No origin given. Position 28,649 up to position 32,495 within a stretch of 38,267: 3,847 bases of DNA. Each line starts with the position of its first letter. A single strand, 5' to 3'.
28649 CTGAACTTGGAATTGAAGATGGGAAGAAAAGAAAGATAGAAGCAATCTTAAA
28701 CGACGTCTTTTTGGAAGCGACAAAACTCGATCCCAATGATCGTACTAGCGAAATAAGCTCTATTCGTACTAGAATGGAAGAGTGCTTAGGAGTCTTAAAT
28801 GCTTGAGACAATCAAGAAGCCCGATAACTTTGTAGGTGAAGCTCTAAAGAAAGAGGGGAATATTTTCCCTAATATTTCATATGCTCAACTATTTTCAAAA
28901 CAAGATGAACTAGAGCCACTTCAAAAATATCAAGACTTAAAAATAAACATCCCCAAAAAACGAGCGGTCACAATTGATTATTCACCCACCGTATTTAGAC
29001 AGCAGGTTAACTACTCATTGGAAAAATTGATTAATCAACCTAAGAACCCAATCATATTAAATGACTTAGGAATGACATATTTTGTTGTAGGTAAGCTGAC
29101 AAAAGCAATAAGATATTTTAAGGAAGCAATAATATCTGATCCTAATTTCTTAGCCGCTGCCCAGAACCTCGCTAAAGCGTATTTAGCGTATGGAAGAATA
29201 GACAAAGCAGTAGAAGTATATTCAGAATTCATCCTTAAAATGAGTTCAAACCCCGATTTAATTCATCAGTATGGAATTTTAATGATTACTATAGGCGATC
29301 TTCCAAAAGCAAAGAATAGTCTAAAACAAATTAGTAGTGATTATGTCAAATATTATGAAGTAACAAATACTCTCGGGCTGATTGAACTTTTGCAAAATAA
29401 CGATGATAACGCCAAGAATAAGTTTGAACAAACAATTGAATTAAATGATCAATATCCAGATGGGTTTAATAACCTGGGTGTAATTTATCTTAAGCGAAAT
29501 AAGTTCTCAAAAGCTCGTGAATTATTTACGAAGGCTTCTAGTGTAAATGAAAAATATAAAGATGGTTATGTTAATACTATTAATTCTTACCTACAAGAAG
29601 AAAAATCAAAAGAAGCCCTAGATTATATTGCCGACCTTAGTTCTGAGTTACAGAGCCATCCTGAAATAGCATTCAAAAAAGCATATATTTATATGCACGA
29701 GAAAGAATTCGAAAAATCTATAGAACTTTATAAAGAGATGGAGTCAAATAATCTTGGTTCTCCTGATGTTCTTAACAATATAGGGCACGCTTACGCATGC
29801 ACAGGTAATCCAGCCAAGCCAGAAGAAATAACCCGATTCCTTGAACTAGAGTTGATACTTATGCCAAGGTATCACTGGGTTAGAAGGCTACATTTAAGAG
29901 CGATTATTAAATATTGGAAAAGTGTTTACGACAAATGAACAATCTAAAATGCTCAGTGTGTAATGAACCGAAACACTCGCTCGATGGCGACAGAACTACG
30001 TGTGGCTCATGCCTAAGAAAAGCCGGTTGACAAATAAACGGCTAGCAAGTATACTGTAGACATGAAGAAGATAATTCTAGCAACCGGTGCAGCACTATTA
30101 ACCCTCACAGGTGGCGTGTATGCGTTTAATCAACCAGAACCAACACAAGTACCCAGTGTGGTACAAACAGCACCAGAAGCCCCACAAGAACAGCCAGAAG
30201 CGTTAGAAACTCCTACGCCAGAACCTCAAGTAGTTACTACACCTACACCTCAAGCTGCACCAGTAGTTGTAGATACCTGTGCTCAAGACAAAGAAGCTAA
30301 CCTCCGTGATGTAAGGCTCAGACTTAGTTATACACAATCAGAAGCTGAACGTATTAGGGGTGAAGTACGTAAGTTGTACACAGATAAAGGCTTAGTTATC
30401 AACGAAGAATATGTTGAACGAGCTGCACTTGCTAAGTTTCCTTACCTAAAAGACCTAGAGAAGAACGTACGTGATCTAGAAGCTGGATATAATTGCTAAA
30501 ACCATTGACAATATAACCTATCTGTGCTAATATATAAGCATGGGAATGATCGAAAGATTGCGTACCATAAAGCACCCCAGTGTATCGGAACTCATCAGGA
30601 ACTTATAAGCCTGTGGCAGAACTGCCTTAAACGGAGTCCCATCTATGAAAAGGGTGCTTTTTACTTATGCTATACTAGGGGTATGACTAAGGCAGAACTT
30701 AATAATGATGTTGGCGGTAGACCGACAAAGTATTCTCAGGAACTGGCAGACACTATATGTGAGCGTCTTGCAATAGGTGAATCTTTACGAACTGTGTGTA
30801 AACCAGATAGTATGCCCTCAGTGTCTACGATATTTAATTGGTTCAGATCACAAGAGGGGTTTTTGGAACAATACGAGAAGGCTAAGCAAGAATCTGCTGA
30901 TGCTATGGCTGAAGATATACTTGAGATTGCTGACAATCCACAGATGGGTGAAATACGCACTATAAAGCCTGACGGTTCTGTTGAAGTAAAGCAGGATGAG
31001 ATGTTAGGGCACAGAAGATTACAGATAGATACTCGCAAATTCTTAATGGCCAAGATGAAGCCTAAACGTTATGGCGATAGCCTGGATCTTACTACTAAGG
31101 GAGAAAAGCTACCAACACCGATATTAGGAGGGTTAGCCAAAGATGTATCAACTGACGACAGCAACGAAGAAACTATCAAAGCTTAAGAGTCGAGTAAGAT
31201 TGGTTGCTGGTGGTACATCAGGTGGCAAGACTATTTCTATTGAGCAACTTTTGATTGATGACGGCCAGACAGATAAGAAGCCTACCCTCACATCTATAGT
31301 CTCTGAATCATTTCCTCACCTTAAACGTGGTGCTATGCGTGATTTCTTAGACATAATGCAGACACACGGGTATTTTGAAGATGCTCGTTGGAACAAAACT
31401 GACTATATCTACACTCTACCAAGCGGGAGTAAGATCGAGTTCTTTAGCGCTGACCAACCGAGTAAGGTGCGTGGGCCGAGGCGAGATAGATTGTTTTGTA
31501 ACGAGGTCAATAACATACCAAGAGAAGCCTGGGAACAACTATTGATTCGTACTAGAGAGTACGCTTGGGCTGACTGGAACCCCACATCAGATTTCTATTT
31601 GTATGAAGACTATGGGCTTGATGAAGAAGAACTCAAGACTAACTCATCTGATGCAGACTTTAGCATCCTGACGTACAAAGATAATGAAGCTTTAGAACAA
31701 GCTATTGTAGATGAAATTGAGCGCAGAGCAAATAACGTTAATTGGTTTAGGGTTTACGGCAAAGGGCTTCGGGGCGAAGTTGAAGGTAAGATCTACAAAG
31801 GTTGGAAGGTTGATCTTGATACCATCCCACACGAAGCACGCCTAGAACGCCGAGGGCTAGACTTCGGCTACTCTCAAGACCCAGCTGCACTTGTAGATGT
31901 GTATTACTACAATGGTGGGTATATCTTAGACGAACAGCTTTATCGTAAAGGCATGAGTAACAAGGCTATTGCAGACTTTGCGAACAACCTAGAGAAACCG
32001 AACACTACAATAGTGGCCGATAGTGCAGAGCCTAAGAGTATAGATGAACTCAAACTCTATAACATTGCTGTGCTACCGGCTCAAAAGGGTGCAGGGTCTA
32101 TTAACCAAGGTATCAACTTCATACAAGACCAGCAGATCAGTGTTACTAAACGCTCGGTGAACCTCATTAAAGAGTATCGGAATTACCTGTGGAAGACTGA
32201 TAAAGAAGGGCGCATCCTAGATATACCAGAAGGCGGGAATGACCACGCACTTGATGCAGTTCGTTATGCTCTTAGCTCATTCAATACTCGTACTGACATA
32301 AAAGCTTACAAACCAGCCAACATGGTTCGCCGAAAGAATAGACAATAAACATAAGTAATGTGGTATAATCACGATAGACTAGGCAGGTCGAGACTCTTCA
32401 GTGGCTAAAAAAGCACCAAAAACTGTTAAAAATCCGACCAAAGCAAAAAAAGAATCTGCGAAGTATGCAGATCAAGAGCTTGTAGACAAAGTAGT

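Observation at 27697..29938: Methyltransferase-N-terminus::Hanks-type kinase chimera coupled to a TPR gene: candidate phage-borne sensor-kinase module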

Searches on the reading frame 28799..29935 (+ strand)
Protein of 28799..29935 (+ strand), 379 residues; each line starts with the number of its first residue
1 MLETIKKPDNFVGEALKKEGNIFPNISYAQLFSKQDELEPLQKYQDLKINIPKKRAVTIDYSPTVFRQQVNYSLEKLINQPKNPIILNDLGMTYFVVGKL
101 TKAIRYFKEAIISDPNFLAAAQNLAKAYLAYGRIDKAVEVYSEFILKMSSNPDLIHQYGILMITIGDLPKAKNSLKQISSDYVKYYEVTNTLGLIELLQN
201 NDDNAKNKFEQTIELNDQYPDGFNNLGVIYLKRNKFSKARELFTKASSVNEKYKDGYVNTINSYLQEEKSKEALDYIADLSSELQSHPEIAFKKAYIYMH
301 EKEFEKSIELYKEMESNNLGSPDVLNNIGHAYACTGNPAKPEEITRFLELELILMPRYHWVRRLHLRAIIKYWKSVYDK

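Call 3: search_protein_families(library=pfam, proteins=[window:28799-29935:+], max_evalue=1)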
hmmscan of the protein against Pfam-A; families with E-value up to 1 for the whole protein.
window:28799-29935:+ (379 aa): 34 families (the best 25 are shown)
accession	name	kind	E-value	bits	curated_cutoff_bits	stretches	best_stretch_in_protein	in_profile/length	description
PF07719.23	TPR_2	-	4.2e-27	92.4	27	5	86-116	3-33/34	Tetratricopeptide repeat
PF00515.34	TPR_1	-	6.1e-25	86.4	27.8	4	221-253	2-34/34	Tetratricopeptide repeat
PF14559.12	TPR_19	-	2.4e-19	69.8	25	3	98-141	5-48/68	Tetratricopeptide repeat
PF13431.12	TPR_17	-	5.7e-19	67.2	24.4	3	209-241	2-34/34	Tetratricopeptide repeat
PF13424.12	TPR_12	-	1.2e-15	57.8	30.1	3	189-250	6-75/77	Tetratricopeptide repeat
PF13432.12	TPR_16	-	2.7e-14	53.7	32.7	3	89-143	2-56/65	Tetratricopeptide repeat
PF13181.12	TPR_8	-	9.8e-13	47.6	25.7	2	223-252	4-33/34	Tetratricopeptide repeat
PF13428.12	TPR_14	-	1.8e-11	44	23.5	2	119-145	2-28/44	Tetratricopeptide repeat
PF13414.12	TPR_11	-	1.4e-10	41.1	26.8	2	193-232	1-40/42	TPR repeat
PF13374.12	TPR_10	-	2.6e-10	40.4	27.5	2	224-248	6-30/42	Tetratricopeptide repeat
PF25062.1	ARM_TT21_N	-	6.2e-10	39.6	40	2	67-223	11-171/222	Tetratricopeptide repeat protein 21 N-terminal ARM repeat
PF13176.12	TPR_7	-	7.6e-09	35.4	27.9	1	225-248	4-27/36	Tetratricopeptide repeat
PF13174.12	TPR_6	-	6.7e-08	33.1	26.3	0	123-145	5-27/33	Tetratricopeptide repeat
PF25063.1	ARM_TT21_C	-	1.9e-07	31.6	35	2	132-252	35-161/209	Tetratricopeptide repeat protein 21 C-terminal ARM domain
PF01535.26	PPR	-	5.1e-07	29.9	25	1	298-318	10-30/31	PPR repeat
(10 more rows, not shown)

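Call 4: search_protein_families(library=phrogs, proteins=[window:28799-29935:+], max_evalue=0.01)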
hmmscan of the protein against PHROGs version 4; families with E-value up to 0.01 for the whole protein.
window:28799-29935:+ (379 aa): 2 families
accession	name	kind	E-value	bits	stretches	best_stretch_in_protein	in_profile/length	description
phrog_7590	-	unknown function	6.2e-13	50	1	192-277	61-146/234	-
phrog_5208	-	unknown function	3.9e-05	23.8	0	86-197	220-333/372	-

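Call 19: search_protein_families(library=padloc, proteins=[window:28799-29935:+], max_evalue=0.01)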
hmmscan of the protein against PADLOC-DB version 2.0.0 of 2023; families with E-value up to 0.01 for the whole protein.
window:28799-29935:+ (379 aa): 2 families
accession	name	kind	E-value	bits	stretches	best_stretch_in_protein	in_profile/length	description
PDLC04781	PDC-M71B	-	9.2e-09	32.5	1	5-344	77-405/515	-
PDLC01101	PrimPol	-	0.0039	13.9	0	100-152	49-101/490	adaptation polymerase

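Call 72: search_protein_families(library=ncbifam, proteins=[window:28799-29935:+], max_evalue=0.001)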
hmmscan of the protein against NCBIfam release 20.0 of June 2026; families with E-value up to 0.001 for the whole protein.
window:28799-29935:+ (379 aa): 23 families
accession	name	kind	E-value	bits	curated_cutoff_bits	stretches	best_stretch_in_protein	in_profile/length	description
TIGR02917.1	PEP_TPR_lipo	equivalog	1.8e-26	92.4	312.2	1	79-340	392-653/899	XrtA/PEP-CTERM system TPR-repeat protein PrsT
TIGR02521.1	type_IV_pilW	equivalog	4.2e-19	69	154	2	89-226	36-175/234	type IV pilus biogenesis/stability protein PilW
NF040959.1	MamA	equivalog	5.7e-18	65.1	200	1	88-250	41-203/204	magnetosome protein MamA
NF002725.1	PRK02603.1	equivalog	1.3e-13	51.4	143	2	241-342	20-126/173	photosystem I assembly protein Ycf3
NF033920.0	C39_PA2778_fam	equivalog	9.6e-13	48.1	150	1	166-249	170-253/255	PA2778 family cysteine peptidase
NF033762.1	social_mot_Tgl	equivalog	1.4e-11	44.2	225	1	77-177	58-161/252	social motility TPR repeat lipoprotein Tgl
NF008391.2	PRK11189.1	equivalog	1.4e-10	41.2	250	1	204-307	83-183/297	lipoprotein NlpI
TIGR00756.2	PPR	repeat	8.9e-09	35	20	0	298-319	10-31/35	pentatricopeptide repeat protein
NF033758.1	gliding_GltE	equivalog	2.9e-08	33.1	225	1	187-313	223-350/411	adventurous gliding motility TPR repeat lipoprotein GltE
NF009037.0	PRK12370.1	equivalog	3.1e-08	32.5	589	1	81-192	369-481/553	HilA/EilA family virulence transcriptional regulator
NF052415.1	T3SS_chap_SctY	equivalog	2.2e-07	31.4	70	0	86-149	8-71/106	type III secretion apparatus assembly chaperone SctY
TIGR02795.1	tol_pal_ybgF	equivalog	2.4e-07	31.4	90.1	0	124-184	45-108/119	tol-pal system protein YbgF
TIGR00540.1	TPR_hemY_coli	hypoth_equivalog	4.1e-07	29.1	142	0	75-143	317-384/385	heme biosynthesis-associated TPR protein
TIGR02552.1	LcrH_SycD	equivalog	1.8e-06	27.7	104.8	0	90-177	24-111/136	SycD/LcrH family type III secretion system chaperone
TIGR03939.1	PGA_TPR_OMP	equivalog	2e-06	26.3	366.65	0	166-312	33-178/800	poly-beta-1,6 N-acetyl-D-glucosamine export porin PgaA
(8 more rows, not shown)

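Call 73: predict_structure(alignment_id=A4)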
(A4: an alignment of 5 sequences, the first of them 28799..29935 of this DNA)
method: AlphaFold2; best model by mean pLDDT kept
length: 379 residues; sequences in the alignment: 5
mean_pLDDT: 72.9   pTM: 0.68
mean pLDDT of the five models: 72.9, 71.4, 70.0, 68.6, 67.9
residues with pLDDT >= 90: 97; 70-90: 151; 50-70: 59; < 50: 72
segments of 3 or more residues with pLDDT < 50: 1-58, 354-358, 360-362, 376-379
pLDDT, mean of each block of 10 residues (from residue 1): 27 32 35 39 37 43 72 88 91 83 95 89 84 84 84 85 81 91 91 87 94 94 89 90 89 80 87 93 82 81 79 69 59 59 56 50 51 49
secondary structure, 60 per line:
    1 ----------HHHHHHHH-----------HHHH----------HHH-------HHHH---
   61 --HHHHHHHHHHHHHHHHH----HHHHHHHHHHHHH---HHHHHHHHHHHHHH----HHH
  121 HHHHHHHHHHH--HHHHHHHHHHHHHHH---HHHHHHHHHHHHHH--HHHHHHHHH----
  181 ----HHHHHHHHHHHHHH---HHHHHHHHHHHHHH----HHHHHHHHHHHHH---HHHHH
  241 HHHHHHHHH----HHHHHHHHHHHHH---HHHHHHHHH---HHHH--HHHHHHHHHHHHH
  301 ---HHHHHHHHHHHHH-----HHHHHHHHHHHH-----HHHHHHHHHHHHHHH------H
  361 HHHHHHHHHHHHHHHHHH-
elements in order: H11-18 H30-33 H54-57 H63-79 H84-96 H100-113 H118-131 H134-148 H152-165 H168-176 H185-198 H202-215 H220-232 H236-249 H254-266 H270-278 H282-285 H288-300 H304-316 H322-333 H339-353 H360-378
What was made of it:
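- Checked: Its model has 7 complete TPR hairpins plus a truncated eighth (call 73).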

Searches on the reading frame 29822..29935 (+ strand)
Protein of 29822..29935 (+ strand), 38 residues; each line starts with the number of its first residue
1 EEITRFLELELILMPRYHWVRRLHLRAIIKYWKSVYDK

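Call 65: search_dna_similar(query=window:29822-29935:+, collection=phages, mode=protein, max_evalue=1, max_rows=10)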
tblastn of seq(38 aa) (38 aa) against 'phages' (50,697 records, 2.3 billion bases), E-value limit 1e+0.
Records with a match: 5; places in all: 5; records where one place covers at least 80% of the query: 5.
Best place of each record, by identity: <60% 5.
By first word of the organism name: Gordonia 5.
By host as written in the record: Gordonia terrae 3612 5.
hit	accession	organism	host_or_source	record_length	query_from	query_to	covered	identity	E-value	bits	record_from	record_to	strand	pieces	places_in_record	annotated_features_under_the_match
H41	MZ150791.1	Gordonia phage YungMoney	Gordonia terrae 3612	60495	1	37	97%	34.0%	6e-1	31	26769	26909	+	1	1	32: minor tail protein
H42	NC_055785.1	Gordonia phage Mutzi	Gordonia terrae 3612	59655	1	37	97%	34.0%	7e-1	31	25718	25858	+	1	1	32: minor tail protein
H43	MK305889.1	Gordonia phage Mutzi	Gordonia terrae 3612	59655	1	37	97%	34.0%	7e-1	31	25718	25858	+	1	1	32: minor tail protein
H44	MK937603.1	Gordonia phage Bakery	Gordonia terrae 3612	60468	1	37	97%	34.0%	7e-1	31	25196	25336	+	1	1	31: minor tail protein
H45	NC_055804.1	Gordonia phage Bakery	Gordonia terrae 3612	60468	1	37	97%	34.0%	7e-1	31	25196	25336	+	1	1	31: minor tail protein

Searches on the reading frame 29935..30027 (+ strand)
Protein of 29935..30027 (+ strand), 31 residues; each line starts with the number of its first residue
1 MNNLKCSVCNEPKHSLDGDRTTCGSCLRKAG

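Call 66: search_dna_similar(query=window:29935-30027:+, collection=phages, mode=protein, max_evalue=1, max_rows=10)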
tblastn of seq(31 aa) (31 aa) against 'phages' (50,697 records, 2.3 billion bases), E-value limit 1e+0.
No match.
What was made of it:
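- Tried and rejected: The 39-aa tail and the 31-aa Zn-ribbon ORF have no homologues (calls 65, 66).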

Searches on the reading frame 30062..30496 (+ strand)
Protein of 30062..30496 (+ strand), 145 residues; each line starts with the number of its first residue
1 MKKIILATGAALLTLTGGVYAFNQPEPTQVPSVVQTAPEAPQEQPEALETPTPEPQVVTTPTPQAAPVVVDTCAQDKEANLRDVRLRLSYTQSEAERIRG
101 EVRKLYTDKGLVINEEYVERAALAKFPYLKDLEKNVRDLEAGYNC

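Call 3: search_protein_families(library=pfam, proteins=[window:30062-30496:+], max_evalue=1)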
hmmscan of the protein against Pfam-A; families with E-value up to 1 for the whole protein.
window:30062-30496:+ (145 aa): 2 families
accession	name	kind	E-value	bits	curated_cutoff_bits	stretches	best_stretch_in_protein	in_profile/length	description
PF08139.17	LPAM_1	-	0.087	13.7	20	1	1-13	1-13/18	Prokaryotic membrane lipoprotein lipid attachment site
PF03929.21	PepSY_TM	-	0.22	11.7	28.8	1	10-82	15-86/295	PepSY-associated TM region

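Call 4: search_protein_families(library=phrogs, proteins=[window:30062-30496:+], max_evalue=0.01)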
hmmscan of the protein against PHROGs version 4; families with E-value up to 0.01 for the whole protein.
window:30062-30496:+ (145 aa): 0 families

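Call 33: find_related_loci(query=window:30062-30496:+, collection=viral_contigs, flank=6000)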
Query window:30062-30496:+ (145 aa) in viral_contigs; peptide patterns used: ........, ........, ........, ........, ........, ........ (x = any residue, [..] = any of these).
71 stretches matched a pattern, but none encodes a relative of the query by tblastn (E <= 1e-3).

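Call 44: find_related_loci(query=window:30062-30496:+, collection=metagenome_contigs, flank=6000)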
Query window:30062-30496:+ (145 aa) in metagenome_contigs; peptide patterns used: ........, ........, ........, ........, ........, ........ (x = any residue, [..] = any of these).
599 stretches matched a pattern, but none encodes a relative of the query by tblastn (E <= 1e-3).
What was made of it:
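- Tried and rejected: A JGI metagenome scan with the 145-aa gene found nothing (call 44).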

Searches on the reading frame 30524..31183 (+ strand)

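Call 3: search_protein_families(library=pfam, proteins=[window:30524-31183:+], max_evalue=1)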
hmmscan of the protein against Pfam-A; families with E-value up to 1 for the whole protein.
window:30524-31183:+ (220 aa): 2 families
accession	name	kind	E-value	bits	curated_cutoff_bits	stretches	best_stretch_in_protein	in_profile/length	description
PF20901.3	Sf6_terminase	-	1.8e-35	121.6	27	1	70-188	1-104/106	Bacteriophage Sf6, terminase small subunit-like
PF02796.21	HTH_7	-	0.13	12.8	23.8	1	65-93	1-29/45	Helix-turn-helix domain of resolvase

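Call 4: search_protein_families(library=phrogs, proteins=[window:30524-31183:+], max_evalue=0.01)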
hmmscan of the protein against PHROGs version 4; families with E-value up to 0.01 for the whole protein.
window:30524-31183:+ (220 aa): 2 families
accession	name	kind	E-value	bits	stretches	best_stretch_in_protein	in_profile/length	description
phrog_1482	-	head and packaging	1.9e-43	148.6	1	64-195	9-125/147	terminase small subunit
phrog_4102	-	head and packaging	0.0026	18.9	1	62-137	7-92/166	terminase small subunit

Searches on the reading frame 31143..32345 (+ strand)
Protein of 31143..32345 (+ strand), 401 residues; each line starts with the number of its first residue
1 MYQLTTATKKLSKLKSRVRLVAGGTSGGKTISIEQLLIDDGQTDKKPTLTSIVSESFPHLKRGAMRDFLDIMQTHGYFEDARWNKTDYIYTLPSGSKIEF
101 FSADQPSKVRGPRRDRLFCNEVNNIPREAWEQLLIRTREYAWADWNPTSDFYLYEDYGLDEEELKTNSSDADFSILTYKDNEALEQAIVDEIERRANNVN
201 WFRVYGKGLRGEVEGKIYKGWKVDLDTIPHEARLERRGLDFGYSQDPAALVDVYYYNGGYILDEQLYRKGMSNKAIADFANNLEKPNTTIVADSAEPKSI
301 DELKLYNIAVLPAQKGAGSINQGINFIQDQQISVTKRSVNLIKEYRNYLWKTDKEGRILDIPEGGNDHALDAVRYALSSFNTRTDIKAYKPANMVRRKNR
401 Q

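Call 45: find_related_loci(query=window:31143-32345:+, collection=viral_contigs, flank=8000)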
Query window:31143-32345:+ (401 aa) in viral_contigs; peptide patterns used: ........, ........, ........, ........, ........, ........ (x = any residue, [..] = any of these).
200 stretches matched a pattern; 172 encode a relative of the query (tblastn E <= 1e-3); the best 80 are kept; 80 distinct loci.
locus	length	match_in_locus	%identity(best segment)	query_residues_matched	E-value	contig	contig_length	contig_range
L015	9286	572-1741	69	1-398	0e+0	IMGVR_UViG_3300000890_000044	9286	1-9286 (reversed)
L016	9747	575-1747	70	1-398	0e+0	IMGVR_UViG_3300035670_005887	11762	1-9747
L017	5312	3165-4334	68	2-398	0e+0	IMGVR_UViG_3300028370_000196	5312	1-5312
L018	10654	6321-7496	68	1-399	1e-179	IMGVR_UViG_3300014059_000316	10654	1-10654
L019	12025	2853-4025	65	1-400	2e-173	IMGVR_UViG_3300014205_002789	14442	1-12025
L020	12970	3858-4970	64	1-382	1e-164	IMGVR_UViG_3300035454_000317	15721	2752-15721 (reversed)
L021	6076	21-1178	63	2-395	4e-165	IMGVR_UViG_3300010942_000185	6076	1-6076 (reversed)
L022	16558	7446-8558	63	1-382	1e-163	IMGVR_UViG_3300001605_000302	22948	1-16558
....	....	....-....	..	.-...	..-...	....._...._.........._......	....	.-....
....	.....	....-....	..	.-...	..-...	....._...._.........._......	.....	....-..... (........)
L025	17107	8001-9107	65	1-379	2e-163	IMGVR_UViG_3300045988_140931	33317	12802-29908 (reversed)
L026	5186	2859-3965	65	1-379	5e-166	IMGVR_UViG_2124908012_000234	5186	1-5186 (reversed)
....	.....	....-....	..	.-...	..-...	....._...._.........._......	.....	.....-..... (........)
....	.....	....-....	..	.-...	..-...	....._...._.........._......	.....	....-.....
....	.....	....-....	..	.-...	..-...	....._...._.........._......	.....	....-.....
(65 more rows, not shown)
